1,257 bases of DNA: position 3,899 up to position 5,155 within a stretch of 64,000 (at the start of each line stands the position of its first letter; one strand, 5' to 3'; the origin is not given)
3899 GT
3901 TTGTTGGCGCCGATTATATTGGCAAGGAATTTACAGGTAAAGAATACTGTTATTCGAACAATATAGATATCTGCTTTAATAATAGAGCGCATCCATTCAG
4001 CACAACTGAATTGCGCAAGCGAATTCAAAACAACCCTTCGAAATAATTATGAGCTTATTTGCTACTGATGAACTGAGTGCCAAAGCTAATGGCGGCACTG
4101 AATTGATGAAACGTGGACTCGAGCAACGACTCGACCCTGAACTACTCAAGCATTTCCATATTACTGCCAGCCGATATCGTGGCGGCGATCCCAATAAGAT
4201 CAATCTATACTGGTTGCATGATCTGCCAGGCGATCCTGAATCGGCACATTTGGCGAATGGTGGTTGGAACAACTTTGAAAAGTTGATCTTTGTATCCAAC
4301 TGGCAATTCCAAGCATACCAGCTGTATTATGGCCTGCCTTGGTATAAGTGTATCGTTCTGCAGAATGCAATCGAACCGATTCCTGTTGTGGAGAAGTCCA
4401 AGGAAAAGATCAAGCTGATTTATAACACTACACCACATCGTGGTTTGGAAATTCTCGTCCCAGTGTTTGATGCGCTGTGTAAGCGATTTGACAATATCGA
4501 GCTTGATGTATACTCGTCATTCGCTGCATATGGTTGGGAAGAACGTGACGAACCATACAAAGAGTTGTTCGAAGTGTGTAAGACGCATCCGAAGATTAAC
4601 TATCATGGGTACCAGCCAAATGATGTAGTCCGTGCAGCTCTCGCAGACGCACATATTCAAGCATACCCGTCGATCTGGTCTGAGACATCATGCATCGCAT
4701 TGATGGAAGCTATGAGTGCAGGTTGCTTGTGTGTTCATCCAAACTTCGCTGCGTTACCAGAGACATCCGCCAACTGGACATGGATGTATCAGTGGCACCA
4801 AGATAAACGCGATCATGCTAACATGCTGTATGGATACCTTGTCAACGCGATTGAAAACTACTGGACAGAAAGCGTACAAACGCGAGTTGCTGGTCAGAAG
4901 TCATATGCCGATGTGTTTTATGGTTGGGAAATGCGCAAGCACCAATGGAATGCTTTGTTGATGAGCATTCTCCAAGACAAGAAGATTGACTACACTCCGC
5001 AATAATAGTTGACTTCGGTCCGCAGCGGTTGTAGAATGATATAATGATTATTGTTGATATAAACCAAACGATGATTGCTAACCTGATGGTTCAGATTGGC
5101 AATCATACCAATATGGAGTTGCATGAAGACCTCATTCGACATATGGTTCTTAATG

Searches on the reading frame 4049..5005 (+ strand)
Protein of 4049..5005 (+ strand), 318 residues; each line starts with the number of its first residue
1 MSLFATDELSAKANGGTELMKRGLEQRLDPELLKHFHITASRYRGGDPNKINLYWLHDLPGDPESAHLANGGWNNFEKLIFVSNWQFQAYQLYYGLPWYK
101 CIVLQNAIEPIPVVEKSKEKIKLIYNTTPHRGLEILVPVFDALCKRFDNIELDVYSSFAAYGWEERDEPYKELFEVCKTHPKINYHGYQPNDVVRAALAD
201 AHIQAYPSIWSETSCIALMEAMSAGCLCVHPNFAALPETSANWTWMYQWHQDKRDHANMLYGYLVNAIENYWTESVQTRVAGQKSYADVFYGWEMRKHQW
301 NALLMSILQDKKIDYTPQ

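Call 10: search_protein_families(library=phrogs, proteins=[window:4049-5005:+], max_evalue=0.00001)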
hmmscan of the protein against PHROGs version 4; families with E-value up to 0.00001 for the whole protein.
window:4049-5005:+ (318 aa): 1 family
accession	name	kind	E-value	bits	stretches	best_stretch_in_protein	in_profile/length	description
phrog_2170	-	moron, auxiliary metabolic gene and host takeover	1.1e-45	157.4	1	59-307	107-372/374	glycosyltransferase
